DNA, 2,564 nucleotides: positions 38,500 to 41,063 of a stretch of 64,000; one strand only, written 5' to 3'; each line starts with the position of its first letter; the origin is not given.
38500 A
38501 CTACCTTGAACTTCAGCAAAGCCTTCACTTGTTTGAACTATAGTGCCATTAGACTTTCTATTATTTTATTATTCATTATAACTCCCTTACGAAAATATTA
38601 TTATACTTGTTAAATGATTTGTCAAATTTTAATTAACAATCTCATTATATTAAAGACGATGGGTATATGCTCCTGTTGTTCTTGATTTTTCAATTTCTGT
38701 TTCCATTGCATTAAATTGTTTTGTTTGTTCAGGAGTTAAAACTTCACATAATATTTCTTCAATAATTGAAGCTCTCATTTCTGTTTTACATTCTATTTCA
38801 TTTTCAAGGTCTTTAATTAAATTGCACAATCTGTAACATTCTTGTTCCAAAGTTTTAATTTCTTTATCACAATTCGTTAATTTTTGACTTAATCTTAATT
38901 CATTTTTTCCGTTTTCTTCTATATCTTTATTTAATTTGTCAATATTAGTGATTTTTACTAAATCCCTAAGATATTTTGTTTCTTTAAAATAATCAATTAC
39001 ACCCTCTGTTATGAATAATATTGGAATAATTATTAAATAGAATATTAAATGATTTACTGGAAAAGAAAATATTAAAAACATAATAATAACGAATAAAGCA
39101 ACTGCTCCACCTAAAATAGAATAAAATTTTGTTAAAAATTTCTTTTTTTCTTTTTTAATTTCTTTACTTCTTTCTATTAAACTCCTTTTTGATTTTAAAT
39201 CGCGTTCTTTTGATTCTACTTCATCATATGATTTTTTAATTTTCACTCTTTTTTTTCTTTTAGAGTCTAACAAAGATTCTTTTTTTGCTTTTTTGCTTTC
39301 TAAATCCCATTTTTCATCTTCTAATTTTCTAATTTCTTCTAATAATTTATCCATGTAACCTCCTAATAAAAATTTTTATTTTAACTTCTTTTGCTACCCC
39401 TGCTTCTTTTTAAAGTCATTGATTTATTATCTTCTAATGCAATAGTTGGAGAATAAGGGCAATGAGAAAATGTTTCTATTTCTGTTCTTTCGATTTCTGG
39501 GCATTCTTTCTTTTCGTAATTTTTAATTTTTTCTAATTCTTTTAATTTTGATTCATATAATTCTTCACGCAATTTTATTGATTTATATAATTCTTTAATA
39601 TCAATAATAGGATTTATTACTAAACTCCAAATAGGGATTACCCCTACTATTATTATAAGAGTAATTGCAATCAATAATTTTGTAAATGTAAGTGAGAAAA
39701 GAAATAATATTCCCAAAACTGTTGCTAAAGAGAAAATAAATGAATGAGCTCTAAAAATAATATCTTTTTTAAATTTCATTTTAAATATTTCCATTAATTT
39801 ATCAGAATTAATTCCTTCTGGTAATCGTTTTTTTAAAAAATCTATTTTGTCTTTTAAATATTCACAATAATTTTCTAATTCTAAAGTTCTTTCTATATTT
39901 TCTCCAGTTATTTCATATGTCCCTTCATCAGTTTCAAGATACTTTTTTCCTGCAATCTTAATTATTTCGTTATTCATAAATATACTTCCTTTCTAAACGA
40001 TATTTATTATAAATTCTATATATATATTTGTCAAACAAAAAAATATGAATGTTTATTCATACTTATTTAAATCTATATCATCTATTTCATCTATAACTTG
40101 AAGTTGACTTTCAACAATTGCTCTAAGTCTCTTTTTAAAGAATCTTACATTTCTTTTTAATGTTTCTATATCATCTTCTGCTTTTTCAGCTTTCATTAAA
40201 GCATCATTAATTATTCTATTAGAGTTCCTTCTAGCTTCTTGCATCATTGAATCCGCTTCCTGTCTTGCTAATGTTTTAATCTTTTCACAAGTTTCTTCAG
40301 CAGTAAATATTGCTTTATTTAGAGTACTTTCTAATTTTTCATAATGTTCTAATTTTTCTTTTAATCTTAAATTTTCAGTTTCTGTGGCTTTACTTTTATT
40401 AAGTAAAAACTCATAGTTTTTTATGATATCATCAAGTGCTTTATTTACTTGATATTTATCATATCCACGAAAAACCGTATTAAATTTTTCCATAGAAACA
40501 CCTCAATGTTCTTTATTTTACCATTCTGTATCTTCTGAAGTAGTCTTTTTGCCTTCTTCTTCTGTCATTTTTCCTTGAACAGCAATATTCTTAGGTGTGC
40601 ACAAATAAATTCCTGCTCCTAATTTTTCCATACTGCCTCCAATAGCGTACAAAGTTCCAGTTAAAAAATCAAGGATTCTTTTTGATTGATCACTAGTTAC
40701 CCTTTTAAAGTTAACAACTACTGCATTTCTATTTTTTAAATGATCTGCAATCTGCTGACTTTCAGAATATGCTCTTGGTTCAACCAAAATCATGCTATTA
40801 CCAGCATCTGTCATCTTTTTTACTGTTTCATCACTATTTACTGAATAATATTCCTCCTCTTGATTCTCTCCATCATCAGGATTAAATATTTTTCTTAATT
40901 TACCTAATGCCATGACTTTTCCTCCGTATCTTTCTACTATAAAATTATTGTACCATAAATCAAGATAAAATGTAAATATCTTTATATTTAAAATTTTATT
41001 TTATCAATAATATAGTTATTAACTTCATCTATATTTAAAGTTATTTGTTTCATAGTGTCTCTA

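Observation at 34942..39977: Seven paralogous small membrane-protein genes inserted between divIVA and the ileS T-box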

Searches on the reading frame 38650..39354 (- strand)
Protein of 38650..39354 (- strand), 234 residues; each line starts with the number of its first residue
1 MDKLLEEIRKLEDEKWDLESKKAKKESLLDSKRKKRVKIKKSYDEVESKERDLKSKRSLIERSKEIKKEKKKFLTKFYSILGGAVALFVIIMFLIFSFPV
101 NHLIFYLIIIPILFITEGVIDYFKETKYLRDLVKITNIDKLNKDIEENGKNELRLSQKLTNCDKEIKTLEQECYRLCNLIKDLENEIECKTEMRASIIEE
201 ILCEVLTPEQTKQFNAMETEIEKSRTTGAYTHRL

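Call 4: search_protein_families(library=pfam, proteins=[window:38650-39354:-], max_evalue=1)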
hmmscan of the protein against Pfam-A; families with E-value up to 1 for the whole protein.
window:38650-39354:- (234 aa): 9 families
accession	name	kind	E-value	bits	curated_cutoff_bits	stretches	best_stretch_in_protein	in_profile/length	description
PF20990.2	DUF2207_C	-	0.0024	18.1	33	1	21-114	92-178/247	Predicted membrane protein (DUF2207) C-terminal domain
PF05620.16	TMEM208_SND2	-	0.025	14.8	22.9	1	63-128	6-72/167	SRP-independent targeting protein 2/TMEM208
PF24871.1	Piezo_TM1-24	-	0.064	12.1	28.8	1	31-112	511-589/682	Piezo TM1-24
PF15180.11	NPBW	-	0.16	12.2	27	1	137-197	55-111/118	Neuropeptides B and W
PF11932.13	DUF3450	-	0.21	11.3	32.6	1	2-53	47-98/241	Protein of unknown function (DUF3450)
PF07332.16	Phage_holin_3_6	-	0.25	11.8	28.4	1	64-100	24-59/116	Putative Actinobacterial Holin-X, holin superfamily III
PF09548.15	Spore_III_AB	-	0.37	11.2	32.5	1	45-94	121-170/170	Stage III sporulation protein AB (spore_III_AB)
PF01956.21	EMC3_TMCO1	-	0.67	10.2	27.1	1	29-112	43-125/169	Integral membrane protein EMC3/TMCO1-like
PF08286.16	Spc24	-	0.81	10.4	25.3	0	151-189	5-43/109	Spc24 subunit of Ndc80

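Call 8: search_protein_families(library=padloc, proteins=[window:38650-39354:-], max_evalue=1)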
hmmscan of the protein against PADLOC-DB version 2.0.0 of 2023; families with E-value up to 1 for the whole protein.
window:38650-39354:- (234 aa): 3 families
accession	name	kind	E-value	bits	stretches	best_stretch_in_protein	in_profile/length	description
PDLC03859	LmuB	-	0.0019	15.5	1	2-207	349-487/611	-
PDLC02337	AbiLii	-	0.16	10.6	1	1-80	78-153/170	AbiLii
PDLC03865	LmuB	-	0.2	7.8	1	130-223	618-714/1007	-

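Call 9: search_protein_families(library=phrogs, proteins=[window:38650-39354:-], max_evalue=1)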
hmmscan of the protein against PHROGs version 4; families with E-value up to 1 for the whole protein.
window:38650-39354:- (234 aa): 5 families
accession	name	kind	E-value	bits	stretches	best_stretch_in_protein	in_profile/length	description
phrog_13576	-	other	0.00094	20.4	1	129-201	33-107/126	methyltransferase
phrog_3999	-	unknown function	0.0086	17.2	1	115-187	23-100/107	-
phrog_28953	-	unknown function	0.031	15.3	1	67-139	15-87/143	-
phrog_18918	-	unknown function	0.13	13.5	1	18-98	26-102/109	-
phrog_30191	-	unknown function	0.61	11.4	0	64-113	3-53/75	-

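Call 10: search_protein_families(library=ncbifam, proteins=[window:38650-39354:-], max_evalue=1)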
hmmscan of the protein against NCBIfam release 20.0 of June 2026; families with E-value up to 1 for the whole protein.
window:38650-39354:- (234 aa): 8 families
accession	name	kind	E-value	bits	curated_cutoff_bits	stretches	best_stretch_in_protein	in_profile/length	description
TIGR04211.1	SH3_and_anchor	equivalog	0.0071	16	65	1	5-95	93-183/198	TIGR04211 family SH3 domain-containing protein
TIGR01620.2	hyp_HI0043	subfamily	0.02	14.6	160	1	23-171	18-162/329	TIGR01620 family protein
TIGR04523.1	Mplasa_alph_rch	subfamily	0.037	12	270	2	4-73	587-657/745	helix-rich protein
TIGR02168.1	SMC_prok_B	equivalog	0.077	10.7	567.35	2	140-197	711-768/1181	chromosome segregation protein SMC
NF045487.1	ASRP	equivalog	0.091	11.3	300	1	4-71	123-190/593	archaea-specific SMC-related protein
NF038350.1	taxis_HmpF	equivalog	0.19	10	200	1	3-84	128-209/553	pilus motility taxis protein HmpF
TIGR00437.1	feoB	equivalog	0.27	9.9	315.65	1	9-115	180-286/594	ferrous iron transport protein B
TIGR02169.1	SMC_prok_A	equivalog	0.62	7.6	729.4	1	133-206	228-301/1165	chromosome segregation protein SMC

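Call 23: list_cluster_members(proteins=[P0001, P0004, P0005, P0007, window:38650-39354:-, window:36449-37123:-, window:40053-40493:-])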
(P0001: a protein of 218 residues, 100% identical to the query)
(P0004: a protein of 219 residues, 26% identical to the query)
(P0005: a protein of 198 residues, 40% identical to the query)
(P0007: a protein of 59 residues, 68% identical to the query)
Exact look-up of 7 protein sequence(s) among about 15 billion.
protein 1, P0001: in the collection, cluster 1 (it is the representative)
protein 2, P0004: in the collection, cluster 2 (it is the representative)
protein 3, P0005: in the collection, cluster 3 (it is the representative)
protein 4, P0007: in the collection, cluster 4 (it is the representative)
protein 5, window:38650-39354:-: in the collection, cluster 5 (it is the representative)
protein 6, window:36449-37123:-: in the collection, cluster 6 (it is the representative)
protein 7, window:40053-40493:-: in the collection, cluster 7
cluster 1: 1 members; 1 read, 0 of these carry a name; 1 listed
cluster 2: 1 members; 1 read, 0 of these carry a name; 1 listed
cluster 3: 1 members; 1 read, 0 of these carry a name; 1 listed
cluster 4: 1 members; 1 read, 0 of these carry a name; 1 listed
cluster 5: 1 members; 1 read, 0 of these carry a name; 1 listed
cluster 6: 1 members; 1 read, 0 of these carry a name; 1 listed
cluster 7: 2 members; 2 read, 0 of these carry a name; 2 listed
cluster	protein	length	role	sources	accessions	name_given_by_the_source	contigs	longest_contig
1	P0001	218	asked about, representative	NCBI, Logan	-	-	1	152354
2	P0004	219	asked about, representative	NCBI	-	-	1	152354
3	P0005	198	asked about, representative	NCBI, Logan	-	-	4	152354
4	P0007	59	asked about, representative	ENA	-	-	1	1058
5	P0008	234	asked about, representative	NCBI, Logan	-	-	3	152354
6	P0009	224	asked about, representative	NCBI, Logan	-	-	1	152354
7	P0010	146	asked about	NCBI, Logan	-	-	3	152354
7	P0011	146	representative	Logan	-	-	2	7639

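Call 26: find_homologous_proteins(query=A2, max_evalue=0.01)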
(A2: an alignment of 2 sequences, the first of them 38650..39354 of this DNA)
Query A2 (2 sequences) (234 aa, profile of the alignment): 2 proteins with E <= 0.01 among 8000 candidates.
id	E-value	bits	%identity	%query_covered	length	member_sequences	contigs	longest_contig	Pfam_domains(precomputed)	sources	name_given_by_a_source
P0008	4.1e-118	411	100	100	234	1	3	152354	-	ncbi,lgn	-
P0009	1.4e-101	357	28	62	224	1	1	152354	-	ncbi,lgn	-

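Call 40: search_protein_families(library=pfam, proteins=[L003:2607-3308:+], max_evalue=0.1)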
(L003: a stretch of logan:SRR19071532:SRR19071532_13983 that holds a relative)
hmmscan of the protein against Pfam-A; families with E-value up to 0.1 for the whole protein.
L003:2607-3308:+ (233 aa): 2 families
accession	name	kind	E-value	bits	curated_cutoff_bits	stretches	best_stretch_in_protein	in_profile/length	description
PF24952.1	DUF7761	-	0.032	14.7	27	0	8-70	3-65/105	Domain of unknown function (DUF7761)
PF03961.19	FapA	-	0.054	13.5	31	0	9-61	176-227/272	Flagellar Assembly Protein A beta solenoid domain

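Call 67: find_related_loci(query=A6, collection=viral_contigs, flank=10000)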
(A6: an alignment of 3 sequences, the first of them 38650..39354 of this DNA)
Query A6 (234 aa) in viral_contigs; peptide patterns used: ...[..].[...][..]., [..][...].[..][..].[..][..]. (x = any residue, [..] = any of these).
166 stretches matched a pattern, but none encodes a relative of the query by tblastn (E <= 1e-3).

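Call 73: search_protein_families(library=padloc, proteins=[L003:2607-3308:+], max_evalue=0.1)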
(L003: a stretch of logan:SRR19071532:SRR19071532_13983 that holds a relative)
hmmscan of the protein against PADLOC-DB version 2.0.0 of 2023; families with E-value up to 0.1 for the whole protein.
L003:2607-3308:+ (233 aa): 0 families

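Call 75: search_solved_structures(query=A6, max_evalue=1)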
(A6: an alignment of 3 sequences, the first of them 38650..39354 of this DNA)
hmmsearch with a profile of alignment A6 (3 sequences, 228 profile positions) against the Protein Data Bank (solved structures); distinct sequences matched with E-value up to 1: 8.
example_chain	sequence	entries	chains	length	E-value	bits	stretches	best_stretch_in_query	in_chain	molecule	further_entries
9ugr_A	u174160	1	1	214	0.0042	19.6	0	161-195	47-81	Syn-F4-Link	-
3wxx_B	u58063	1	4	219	0.056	15.9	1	9-94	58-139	AopB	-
3hd7_A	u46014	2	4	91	0.11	15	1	33-100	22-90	Vesicle-associated membrane protein 2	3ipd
7muc_AF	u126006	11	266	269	0.22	14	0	153-197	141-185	DotF | IcmG (DotF)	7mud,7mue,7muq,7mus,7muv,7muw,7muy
2kog_A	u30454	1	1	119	0.23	13.9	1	34-100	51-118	Vesicle-associated membrane protein 2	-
6zpj_A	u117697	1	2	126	0.26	13.8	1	159-221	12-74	Leishmania mexicana KKT4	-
4li0_C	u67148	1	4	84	0.65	12.5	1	153-219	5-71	Guanine nucleotide exchange factor for Rab-3A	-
2k5s_A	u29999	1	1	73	0.87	12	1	127-164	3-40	Modulating protein ymoA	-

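Call 85: predict_structure(alignment_id=A2)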
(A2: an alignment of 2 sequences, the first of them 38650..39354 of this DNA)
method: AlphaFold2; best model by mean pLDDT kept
length: 234 residues; sequences in the alignment: 2
mean_pLDDT: 79.2   pTM: 0.50
mean pLDDT of the five models: 79.2, 77.5, 76.9, 75.4, 73.4
residues with pLDDT >= 90: 87; 70-90: 87; 50-70: 50; < 50: 10
segments of 3 or more residues with pLDDT < 50: 229-234
pLDDT, mean of each block of 10 residues (from residue 1): 91 96 96 95 92 81 72 74 78 69 61 63 55 56 79 91 95 96 96 92 76 76 58 38
secondary structure, 60 per line:
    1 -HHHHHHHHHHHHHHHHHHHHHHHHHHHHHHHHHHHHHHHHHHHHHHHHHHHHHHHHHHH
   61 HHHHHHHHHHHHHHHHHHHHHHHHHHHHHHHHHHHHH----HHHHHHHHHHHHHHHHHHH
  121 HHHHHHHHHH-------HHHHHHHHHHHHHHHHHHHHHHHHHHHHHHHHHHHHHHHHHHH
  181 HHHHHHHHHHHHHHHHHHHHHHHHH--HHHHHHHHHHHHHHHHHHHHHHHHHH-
elements in order: H2-97 H102-130 H138-205 H208-233

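Call 87: fold_search(model_id=the predicted structure, library=pdb)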
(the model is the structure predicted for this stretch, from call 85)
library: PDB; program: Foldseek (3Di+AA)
matches with E <= 10: 132; with E <= 0.001: 0
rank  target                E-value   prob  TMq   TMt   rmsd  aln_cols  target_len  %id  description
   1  5xg2                  6.5e-02  0.85  0.32  0.31  22.3       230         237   20  Crystal structure of a coiled-coil segment (residues 345-468 and 694-814) of Pyrococcus yayanosii Smc (released 2017-06-07)
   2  5nnv_D                1.2e-01  1.00  0.58  0.54  11.4       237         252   12  Structure of a Bacillus subtilis Smc coiled coil middle fragment (released 2017-06-21)
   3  6ixg_A                1.7e-01  0.84  0.31  0.33  22.3       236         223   13  Crystal structure of native apo SH3BP5 (P41) (released 2019-03-20)
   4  5nnv_B                1.8e-01  1.00  0.61  0.61  10.3       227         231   11  Structure of a Bacillus subtilis Smc coiled coil middle fragment (released 2017-06-21)
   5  5nnv_A                2.8e-01  1.00  0.61  0.61   9.9       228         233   12  Structure of a Bacillus subtilis Smc coiled coil middle fragment (released 2017-06-21)
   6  5nnv_C                3.9e-01  0.54  0.34  0.33  13.1       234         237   11  Structure of a Bacillus subtilis Smc coiled coil middle fragment (released 2017-06-21)
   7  4tql_A                5.4e-01  0.25  0.25  0.25  48.3       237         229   14  Computationally designed three helix bundle (released 2014-10-15)
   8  3g67_A                5.7e-01  0.63  0.34  0.37  12.2       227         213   11  Crystal Structure of a Soluble Chemoreceptor from Thermotoga maritima (released 2009-07-28)
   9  3g6b_B                5.7e-01  0.33  0.27  0.29  11.6       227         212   12  Crystal structure of a Soluble Chemoreceptor from Thermotoga maritima Asn217Ile mutant (released 2009-07-28)
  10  8i4v_B                7.0e-01  0.30  0.28  0.27  14.5       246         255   13  Cryo-EM structure of 5-subunit Smc5/6 arm region (released 2024-06-26)
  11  3zx6_B                7.0e-01  0.25  0.26  0.21  25.1       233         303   10  Structure of Hamp(AF1503)-Tsr fusion - Hamp (A291V) mutant (released 2012-02-29)
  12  3g67_B                7.4e-01  0.41  0.31  0.34  10.3       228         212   14  Crystal Structure of a Soluble Chemoreceptor from Thermotoga maritima (released 2009-07-28)
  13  4tql_B                7.4e-01  0.18  0.23  0.22  48.1       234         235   15  Computationally designed three helix bundle (released 2014-10-15)
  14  5xei                  8.3e-01  0.30  0.26  0.14  13.3       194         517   16  Crystal structure of the Smc head domain with a coiled coil and joint derived from Pyrococcus yayanosii (released 2017-06-07)
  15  6z6f_C                8.3e-01  0.25  0.24  0.12  20.8       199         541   14  HDAC-PC (released 2021-02-17)
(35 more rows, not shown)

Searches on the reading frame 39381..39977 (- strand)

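Call 4: search_protein_families(library=pfam, proteins=[window:39381-39977:-], max_evalue=1)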
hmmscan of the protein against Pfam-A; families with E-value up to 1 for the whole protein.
window:39381-39977:- (198 aa): 2 families
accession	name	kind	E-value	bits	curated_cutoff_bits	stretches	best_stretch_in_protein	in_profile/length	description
PF18169.6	SLATT_6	-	0.015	15.3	27.1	1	72-158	29-112/176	SMODS and SLOG-associating 2TM effector domain 6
PF05977.19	MFS_3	-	0.05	12.5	27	1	70-136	74-143/524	Transmembrane secretion effector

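Call 8: search_protein_families(library=padloc, proteins=[window:39381-39977:-], max_evalue=1)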
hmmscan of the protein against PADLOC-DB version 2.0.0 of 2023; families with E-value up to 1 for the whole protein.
window:39381-39977:- (198 aa): 1 family
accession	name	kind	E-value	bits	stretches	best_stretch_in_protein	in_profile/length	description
PDLC00695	Effector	-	0.0036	14.9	1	72-157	29-111/195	2TM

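Call 9: search_protein_families(library=phrogs, proteins=[window:39381-39977:-], max_evalue=1)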
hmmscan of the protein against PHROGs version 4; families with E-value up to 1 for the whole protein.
window:39381-39977:- (198 aa): 4 families
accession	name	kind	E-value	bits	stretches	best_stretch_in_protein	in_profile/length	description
phrog_4510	-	unknown function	0.0017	19.3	1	40-149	58-165/167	-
phrog_1009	-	unknown function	0.12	13.4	1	106-171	14-87/103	-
phrog_6664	-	unknown function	0.13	13.7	0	102-150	10-59/97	-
phrog_944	-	moron, auxiliary metabolic gene and host takeover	0.25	12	1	80-163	148-226/235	membrane protein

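Call 10: search_protein_families(library=ncbifam, proteins=[window:39381-39977:-], max_evalue=1)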
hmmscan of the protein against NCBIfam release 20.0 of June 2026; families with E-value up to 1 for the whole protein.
window:39381-39977:- (198 aa): 2 families
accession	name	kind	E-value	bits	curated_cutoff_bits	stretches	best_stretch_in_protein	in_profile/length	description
NF033630.1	SLATT_6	subfamily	0.015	15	100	1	72-156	29-111/180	SLATT domain-containing protein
NF046000.1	MAG1210_fam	subfamily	0.021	13.5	275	1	66-150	66-143/550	MAG1210 family protein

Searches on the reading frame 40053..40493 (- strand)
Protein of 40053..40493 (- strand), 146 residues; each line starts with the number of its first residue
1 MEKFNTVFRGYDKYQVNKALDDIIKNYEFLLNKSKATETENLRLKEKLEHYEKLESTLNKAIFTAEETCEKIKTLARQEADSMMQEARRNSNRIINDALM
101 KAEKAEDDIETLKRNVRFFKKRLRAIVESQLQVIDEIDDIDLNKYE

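Call 4: search_protein_families(library=pfam, proteins=[window:40053-40493:-], max_evalue=1)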
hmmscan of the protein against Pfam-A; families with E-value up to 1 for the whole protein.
window:40053-40493:- (146 aa): 6 families
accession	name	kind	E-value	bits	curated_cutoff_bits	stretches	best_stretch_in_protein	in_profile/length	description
PF05103.18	DivIVA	-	1.1e-28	100.2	28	1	3-124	10-131/131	DivIVA protein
PF10130.15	PIN_2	-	0.028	15.1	22.4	1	77-141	29-94/133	PIN domain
PF00430.23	ATP-synt_B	-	0.072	13.6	28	1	59-111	36-87/132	ATP synthase B/B' CF(0)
PF04102.17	SlyX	-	0.43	11.7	30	0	106-131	30-55/67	SlyX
PF11932.13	DUF3450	-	0.76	9.5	32.6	0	15-116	34-135/241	Protein of unknown function (DUF3450)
PF17100.10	NACHT_N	-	0.79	10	30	1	49-136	17-100/220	N-terminal domain of NWD NACHT-NTPase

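Call 40: search_protein_families(library=pfam, proteins=[L003:2607-3308:+], max_evalue=0.1)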
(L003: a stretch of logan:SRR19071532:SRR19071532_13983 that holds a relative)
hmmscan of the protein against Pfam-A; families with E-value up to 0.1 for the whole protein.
L003:2607-3308:+ (233 aa): 2 families
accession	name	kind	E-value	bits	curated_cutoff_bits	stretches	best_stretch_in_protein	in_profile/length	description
PF24952.1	DUF7761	-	0.032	14.7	27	0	8-70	3-65/105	Domain of unknown function (DUF7761)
PF03961.19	FapA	-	0.054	13.5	31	0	9-61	176-227/272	Flagellar Assembly Protein A beta solenoid domain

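Call 73: search_protein_families(library=padloc, proteins=[L003:2607-3308:+], max_evalue=0.1)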
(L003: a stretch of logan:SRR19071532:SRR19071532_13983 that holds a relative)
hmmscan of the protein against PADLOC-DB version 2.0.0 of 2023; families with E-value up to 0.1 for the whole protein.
L003:2607-3308:+ (233 aa): 0 families

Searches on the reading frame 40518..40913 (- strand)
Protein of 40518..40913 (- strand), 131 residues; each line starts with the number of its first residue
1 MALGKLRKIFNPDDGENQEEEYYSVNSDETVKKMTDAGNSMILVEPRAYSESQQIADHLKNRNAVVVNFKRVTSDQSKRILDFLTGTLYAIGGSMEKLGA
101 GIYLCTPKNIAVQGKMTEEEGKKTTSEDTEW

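Call 4: search_protein_families(library=pfam, proteins=[window:40518-40913:-], max_evalue=1)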
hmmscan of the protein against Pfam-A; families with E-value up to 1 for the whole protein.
window:40518-40913:- (131 aa): 2 families
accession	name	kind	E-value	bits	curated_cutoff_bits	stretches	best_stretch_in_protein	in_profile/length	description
PF04472.17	SepF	-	3.9e-26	91.5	27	1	42-112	2-72/72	Cell division protein SepF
PF18664.7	CdiA_C_tRNase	-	0.051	14.3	26.5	1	51-85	69-103/116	CdiA C-terminal tRNase domain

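Call 71: find_encoding_contigs(protein=window:40518-40913:-, flank=10000, max_places=10)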
Protein window:40518-40913:- (131 aa): 5 contigs read that carry it; 4 places shown.
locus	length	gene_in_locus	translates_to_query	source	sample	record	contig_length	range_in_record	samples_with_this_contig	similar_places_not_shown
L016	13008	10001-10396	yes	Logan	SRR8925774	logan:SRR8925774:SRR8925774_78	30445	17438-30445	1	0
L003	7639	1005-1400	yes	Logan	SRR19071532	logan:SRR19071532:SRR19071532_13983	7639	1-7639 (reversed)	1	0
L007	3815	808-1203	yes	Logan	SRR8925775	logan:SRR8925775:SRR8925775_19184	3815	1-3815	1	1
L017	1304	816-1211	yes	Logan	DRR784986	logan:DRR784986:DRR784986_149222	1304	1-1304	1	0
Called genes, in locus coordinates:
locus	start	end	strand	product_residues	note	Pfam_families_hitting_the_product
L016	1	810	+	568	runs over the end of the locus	PF02518:HATPase_c (weak), PF13589:HATPase_c_3, PF01119:DNA_mis_repair, PF08676:MutL_C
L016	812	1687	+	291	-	PF01745:IPT, PF01715:IPPT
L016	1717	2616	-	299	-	PF01841:Transglut_core (weak)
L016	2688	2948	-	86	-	PF01649:Ribosomal_S20p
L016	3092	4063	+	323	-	PF07454:SpoIIP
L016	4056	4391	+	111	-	-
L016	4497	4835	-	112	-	PF01205:Impact_N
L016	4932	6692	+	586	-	PF01541:GIY-YIG, PF27096:UvrC_M, PF22920:UvrC_RNaseH, PF08459:UvrC_RNaseH_dom, PF14520:HHH_5 (weak)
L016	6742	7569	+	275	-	-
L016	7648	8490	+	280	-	-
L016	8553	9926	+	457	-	PF28494:GlyRS_ins_1 (faint), PF00587:tRNA-synt_2b, PF03129:HGTP_anticodon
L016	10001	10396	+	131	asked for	PF04472:SepF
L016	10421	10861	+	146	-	PF05103:DivIVA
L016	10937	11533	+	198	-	-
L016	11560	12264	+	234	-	-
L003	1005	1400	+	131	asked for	PF04472:SepF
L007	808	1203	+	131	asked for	PF04472:SepF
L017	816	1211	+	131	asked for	PF04472:SepF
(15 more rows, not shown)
